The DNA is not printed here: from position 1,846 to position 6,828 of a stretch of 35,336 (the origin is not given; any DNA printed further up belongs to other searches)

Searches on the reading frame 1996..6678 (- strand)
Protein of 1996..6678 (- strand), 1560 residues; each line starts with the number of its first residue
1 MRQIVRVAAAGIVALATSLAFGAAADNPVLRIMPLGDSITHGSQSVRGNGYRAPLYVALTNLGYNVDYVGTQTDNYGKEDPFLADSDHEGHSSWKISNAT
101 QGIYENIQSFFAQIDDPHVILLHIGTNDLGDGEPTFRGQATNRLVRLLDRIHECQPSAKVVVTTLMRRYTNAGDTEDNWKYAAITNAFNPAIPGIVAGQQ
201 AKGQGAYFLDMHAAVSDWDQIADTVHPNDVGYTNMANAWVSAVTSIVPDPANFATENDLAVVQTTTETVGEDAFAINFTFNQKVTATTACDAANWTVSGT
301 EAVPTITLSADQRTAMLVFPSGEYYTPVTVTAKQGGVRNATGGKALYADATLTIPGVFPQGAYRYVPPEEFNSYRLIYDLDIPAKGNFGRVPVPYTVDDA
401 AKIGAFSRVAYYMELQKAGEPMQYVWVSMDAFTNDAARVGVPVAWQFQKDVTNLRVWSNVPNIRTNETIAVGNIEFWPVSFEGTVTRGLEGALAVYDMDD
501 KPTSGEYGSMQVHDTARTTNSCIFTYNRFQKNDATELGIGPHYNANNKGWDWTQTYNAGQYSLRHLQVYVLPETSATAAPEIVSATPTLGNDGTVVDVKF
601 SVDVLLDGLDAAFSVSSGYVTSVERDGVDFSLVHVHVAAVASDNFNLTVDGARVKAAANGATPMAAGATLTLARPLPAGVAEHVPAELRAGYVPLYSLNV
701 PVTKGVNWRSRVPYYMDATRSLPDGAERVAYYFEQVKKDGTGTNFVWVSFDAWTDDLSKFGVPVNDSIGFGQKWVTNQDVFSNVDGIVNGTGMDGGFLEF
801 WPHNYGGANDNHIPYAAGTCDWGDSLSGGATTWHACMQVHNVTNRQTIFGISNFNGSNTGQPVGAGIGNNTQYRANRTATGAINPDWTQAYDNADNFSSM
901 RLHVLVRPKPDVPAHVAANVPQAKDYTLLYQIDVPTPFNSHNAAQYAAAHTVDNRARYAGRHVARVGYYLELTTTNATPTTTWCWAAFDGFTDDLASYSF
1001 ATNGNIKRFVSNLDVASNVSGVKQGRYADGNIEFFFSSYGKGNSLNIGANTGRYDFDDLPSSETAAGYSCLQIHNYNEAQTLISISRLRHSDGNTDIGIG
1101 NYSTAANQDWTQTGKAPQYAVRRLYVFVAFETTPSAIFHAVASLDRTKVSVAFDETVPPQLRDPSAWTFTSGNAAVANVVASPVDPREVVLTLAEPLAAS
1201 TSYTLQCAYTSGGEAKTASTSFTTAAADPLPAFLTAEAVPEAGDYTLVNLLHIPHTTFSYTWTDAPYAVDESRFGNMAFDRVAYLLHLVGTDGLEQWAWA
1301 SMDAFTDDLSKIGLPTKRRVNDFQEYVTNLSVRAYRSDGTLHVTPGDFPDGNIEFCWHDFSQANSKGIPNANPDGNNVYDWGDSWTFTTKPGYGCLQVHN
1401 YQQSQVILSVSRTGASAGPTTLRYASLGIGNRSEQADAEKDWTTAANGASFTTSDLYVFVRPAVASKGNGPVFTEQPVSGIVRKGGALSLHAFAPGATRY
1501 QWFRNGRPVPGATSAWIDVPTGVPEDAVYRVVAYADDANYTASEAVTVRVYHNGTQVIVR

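Call 3: search_protein_families(library=pfam, proteins=[window:1996-6678:-], max_evalue=0.01)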
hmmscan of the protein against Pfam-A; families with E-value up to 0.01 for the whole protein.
window:1996-6678:- (1560 aa): 3 families
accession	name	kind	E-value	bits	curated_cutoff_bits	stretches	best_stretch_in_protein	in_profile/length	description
PF13472.12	Lipase_GDSL_2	-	7.5e-14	53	32.9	1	35-232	2-176/178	GDSL-like Lipase/Acylhydrolase family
PF00657.28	Lipase_GDSL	-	5e-09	37.1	23.6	1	32-239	1-208/208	GDSL-like Lipase/Acylhydrolase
PF13205.12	Big_5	-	0.00051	21.2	23.6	0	1133-1224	11-105/105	Bacterial Ig-like domain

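Call 9: search_protein_families(library=ncbifam, proteins=[window:1996-6678:-], max_evalue=0.001)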
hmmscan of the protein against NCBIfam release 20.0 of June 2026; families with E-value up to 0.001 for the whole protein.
window:1996-6678:- (1560 aa): 0 families

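Call 11: find_homologous_proteins(query=window:1996-6678:-, max_evalue=0.00001)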
Query window:1996-6678:- (1560 aa): 356 proteins with E <= 0.00001 among 8000 candidates; the best 120 are listed.
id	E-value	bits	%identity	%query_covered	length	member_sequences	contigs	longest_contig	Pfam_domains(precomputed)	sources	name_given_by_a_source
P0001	0.0e+0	3585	99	100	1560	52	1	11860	PF13472.13,PF00657.29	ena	-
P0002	0.0e+0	2891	80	100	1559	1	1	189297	PF13472.13,PF00657.29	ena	-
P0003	0.0e+0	2883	81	98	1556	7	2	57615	PF13472.13,PF00657.29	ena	-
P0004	0.0e+0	2857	80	100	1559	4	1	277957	PF13205.13,PF13472.13,PF00657.29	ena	-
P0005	0.0e+0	2811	79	99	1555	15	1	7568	PF13472.13,PF00657.29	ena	-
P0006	0.0e+0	2712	77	100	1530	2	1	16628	PF13472.13,PF00657.29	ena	-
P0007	0.0e+0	2674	75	100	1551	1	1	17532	PF13472.13,PF00657.29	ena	-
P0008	0.0e+0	2579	72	100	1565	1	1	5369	PF13472.13,PF00657.29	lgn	-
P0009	0.0e+0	2551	72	100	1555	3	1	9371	PF13472.13,PF00657.29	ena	-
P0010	0.0e+0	2535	72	100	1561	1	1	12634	PF13472.13,PF00657.29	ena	-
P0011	0.0e+0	2510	71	99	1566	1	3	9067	PF13472.13,PF00657.29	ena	-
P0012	0.0e+0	2505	71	100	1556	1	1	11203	PF13472.13,PF00657.29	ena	-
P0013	0.0e+0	2483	70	99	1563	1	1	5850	PF13205.13,PF13472.13,PF00657.29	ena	-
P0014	0.0e+0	2481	70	100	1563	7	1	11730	PF13472.13,PF00657.29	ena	-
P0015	0.0e+0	2432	69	100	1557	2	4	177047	PF13472.13,PF00657.29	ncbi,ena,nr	ncbi:MAG: hypothetical protein IKF72_11900 [Kiritimatiellae bacterium]|nr:hypothetical protein [Kiri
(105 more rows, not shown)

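Call 13: find_encoding_contigs(protein=P0004, flank=10000, max_places=2)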
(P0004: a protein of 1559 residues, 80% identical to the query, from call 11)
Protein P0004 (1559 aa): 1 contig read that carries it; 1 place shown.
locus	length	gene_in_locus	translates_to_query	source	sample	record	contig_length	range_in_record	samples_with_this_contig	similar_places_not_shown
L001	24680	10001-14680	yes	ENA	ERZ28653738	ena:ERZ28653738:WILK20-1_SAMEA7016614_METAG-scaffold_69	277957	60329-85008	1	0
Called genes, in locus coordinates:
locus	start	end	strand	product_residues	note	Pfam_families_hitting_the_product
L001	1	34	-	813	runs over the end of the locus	-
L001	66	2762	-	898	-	-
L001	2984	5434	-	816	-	-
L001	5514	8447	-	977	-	PF06439:3keto-disac_hyd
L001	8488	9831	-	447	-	PF03958:Secretin_N (weak), PF00263:Secretin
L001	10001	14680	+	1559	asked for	PF00657:Lipase_GDSL, PF13472:Lipase_GDSL_2, PF13205:Big_5 (faint)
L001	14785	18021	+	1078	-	PF13229:Beta_helix (weak), PF00295:Glyco_hydro_28 (faint)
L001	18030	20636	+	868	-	-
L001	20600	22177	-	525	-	PF02782:FGGY_C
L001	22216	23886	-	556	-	PF00005:ABC_tran, PF02463:SMC_N (faint), PF13191:AAA_16 (faint), PF13304:AAA_21 (faint), PF13401:AAA_22 (faint), PF12848:ABC_tran_Xtn (weak), PF00005:ABC_tran, PF16326:ABC_tran_CTD, +1 more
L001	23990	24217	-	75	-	PF01176:eIF-1a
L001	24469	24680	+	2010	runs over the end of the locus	-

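Call 14: find_encoding_contigs(protein=P0015, flank=10000, max_places=2)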
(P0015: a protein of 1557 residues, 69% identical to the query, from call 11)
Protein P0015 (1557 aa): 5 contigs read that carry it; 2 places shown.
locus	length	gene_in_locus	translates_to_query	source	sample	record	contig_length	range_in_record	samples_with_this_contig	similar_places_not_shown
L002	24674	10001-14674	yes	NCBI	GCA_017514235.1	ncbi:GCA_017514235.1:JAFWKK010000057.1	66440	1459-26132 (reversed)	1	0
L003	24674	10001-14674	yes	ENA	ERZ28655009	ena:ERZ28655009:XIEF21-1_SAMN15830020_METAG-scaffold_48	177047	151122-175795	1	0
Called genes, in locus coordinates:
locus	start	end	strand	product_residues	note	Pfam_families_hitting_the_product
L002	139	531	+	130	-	PF13635:DUF4143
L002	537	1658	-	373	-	PF00392:GntR, PF13377:Peripla_BP_3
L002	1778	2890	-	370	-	-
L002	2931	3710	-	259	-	PF07722:Peptidase_C26, PF00117:GATase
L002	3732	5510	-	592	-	PF02836:Glyco_hydro_2_C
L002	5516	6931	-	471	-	PF01408:GFO_IDH_MocA, PF21252:Glyco_hydro_109_C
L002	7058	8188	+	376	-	PF13377:Peripla_BP_3, PF12833:HTH_18, PF00165:HTH_AraC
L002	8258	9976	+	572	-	PF00657:Lipase_GDSL, PF13472:Lipase_GDSL_2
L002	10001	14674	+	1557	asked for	PF00657:Lipase_GDSL, PF13472:Lipase_GDSL_2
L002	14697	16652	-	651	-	PF07992:Pyr_redox_2 (faint), PF00890:FAD_binding_2 (weak), PF01266:DAO (weak), PF12831:FAD_oxidored, PF13450:NAD_binding_8 (weak)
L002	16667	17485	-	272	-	PF03009:GDPD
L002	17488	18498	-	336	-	PF00149:Metallophos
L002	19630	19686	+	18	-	-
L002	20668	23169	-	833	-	PF22666:Glyco_hydro_2_N2 (faint), PF02836:Glyco_hydro_2_C, PF16355:DUF4982, PF18565:Glyco_hydro2_C5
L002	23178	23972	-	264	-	PF04962:KduI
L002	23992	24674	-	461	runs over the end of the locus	PF02057:Glyco_hydro_59 (weak), PF02055:Glyco_hydro_30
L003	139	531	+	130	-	PF13635:DUF4143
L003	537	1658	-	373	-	PF00392:GntR, PF13377:Peripla_BP_3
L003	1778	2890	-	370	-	-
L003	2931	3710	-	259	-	PF07722:Peptidase_C26, PF00117:GATase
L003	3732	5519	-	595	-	PF02836:Glyco_hydro_2_C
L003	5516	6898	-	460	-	PF01408:GFO_IDH_MocA, PF21252:Glyco_hydro_109_C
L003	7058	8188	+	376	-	PF13377:Peripla_BP_3, PF12833:HTH_18, PF00165:HTH_AraC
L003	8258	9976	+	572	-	PF00657:Lipase_GDSL, PF13472:Lipase_GDSL_2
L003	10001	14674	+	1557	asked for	PF00657:Lipase_GDSL, PF13472:Lipase_GDSL_2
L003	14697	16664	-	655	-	-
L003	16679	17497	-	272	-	PF03009:GDPD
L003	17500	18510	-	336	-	PF00149:Metallophos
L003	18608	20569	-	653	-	PF13229:Beta_helix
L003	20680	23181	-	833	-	PF22666:Glyco_hydro_2_N2 (faint), PF02836:Glyco_hydro_2_C, PF16355:DUF4982, PF18565:Glyco_hydro2_C5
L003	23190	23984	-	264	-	PF04962:KduI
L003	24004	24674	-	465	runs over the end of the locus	PF02055:Glyco_hydro_30, PF02057:Glyco_hydro_59 (weak)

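Call 16: find_encoding_contigs(protein=P0002, flank=10000, max_places=2)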
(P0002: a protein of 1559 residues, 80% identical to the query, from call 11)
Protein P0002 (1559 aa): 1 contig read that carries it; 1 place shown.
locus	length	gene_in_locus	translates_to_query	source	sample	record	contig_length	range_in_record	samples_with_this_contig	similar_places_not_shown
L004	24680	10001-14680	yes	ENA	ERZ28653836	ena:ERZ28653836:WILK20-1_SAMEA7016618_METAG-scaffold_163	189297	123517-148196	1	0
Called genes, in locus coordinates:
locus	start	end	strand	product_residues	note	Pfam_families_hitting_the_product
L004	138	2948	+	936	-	PF12951:PATR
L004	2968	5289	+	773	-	PF12951:PATR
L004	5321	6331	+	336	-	-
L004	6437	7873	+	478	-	PF00209:SNF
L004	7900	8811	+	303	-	PF00149:Metallophos, PF12850:Metallophos_2 (faint)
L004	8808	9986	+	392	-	PF01546:Peptidase_M20, PF07687:M20_dimer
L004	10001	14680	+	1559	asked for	PF00657:Lipase_GDSL, PF13472:Lipase_GDSL_2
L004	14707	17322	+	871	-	-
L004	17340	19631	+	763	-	-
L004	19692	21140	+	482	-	PF01408:GFO_IDH_MocA, PF22725:GFO_IDH_MocA_C3 (faint), PF19051:GFO_IDH_MocA_C2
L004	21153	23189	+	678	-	PF14508:GH97_N, PF10566:Glyco_hydro_97, PF14509:GH97_C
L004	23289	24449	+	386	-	PF13377:Peripla_BP_3, PF12833:HTH_18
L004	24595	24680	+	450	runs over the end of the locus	-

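Call 17: find_encoding_contigs(protein=P0003, flank=10000, max_places=2)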
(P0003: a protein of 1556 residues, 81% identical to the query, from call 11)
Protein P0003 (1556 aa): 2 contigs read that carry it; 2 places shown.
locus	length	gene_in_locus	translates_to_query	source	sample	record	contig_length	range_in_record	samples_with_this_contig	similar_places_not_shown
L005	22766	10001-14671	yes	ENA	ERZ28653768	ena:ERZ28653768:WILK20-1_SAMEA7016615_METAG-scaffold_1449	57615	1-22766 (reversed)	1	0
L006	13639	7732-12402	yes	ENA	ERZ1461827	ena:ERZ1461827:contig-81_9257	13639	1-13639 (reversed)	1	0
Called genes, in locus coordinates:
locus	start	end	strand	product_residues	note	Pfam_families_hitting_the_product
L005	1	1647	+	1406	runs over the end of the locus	PF03372:Exo_endo_phos (weak)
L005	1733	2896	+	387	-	PF22725:GFO_IDH_MocA_C3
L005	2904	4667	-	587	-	PF02836:Glyco_hydro_2_C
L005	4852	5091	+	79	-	-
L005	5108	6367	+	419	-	PF03781:FGE-sulfatase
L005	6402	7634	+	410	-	PF03781:FGE-sulfatase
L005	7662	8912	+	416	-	PF03781:FGE-sulfatase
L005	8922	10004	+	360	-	PF00144:Beta-lactamase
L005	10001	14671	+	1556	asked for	PF00657:Lipase_GDSL, PF13472:Lipase_GDSL_2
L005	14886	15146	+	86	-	PF00312:Ribosomal_S15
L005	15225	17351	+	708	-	PF01138:RNase_PH, PF03725:RNase_PH_C, PF03726:PNPase, PF01138:RNase_PH, PF00013:KH_1, PF00575:S1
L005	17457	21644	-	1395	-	-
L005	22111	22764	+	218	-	?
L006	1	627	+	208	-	?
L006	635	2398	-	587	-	PF02836:Glyco_hydro_2_C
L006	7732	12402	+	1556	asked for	PF00657:Lipase_GDSL, PF13472:Lipase_GDSL_2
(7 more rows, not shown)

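Call 30: search_solved_structures(query=window:1996-6678:-, max_evalue=0.01)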
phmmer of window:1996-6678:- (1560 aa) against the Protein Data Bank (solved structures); distinct sequences matched with E-value up to 0.01: 7.
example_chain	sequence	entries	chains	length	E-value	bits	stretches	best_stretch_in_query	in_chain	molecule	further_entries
9ncf_S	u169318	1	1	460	2.6e-26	94.6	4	1471-1549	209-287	Immunoglobulin-like domain protein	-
9c2d_S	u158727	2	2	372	1.4e-18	68.9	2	1467-1549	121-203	Tail protein | Putative tail protein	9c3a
2vpt_A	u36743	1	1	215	1.5e-18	68.9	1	29-246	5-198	LIPOLYTIC ENZYME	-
5b5s_A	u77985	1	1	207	3e-08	34.7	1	30-235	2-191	Acetic acid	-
5b5l_A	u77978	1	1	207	6.3e-08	33.7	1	31-235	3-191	acetyl esterase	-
5lxk_A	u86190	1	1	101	0.00038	21.1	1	1479-1552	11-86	Decoration protein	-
8zvi_a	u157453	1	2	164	0.0014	19.3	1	1478-1552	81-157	Decoration protein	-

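Call 82: find_encoding_contigs(protein=P0001, flank=10000, max_places=3)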
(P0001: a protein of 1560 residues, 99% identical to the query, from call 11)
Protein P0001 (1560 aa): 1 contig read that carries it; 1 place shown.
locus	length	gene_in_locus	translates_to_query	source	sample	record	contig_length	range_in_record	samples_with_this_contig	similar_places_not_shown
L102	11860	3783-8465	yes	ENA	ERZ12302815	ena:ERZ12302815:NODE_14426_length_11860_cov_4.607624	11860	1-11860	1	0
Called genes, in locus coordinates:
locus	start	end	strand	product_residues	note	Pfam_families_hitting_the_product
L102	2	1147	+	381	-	?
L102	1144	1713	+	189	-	PF01725:Ham1p_like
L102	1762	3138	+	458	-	PF07992:Pyr_redox_2 (faint), PF12831:FAD_oxidored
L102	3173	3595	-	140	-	PF08879:WRC (faint), PF13891:zf-C3HC3H_KANSL2 (faint), PF19067:DUF5763 (faint)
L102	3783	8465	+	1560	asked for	PF00657:Lipase_GDSL, PF13472:Lipase_GDSL_2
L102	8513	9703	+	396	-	PF07690:MFS_1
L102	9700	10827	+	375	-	PF00149:Metallophos (weak)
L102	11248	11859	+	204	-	?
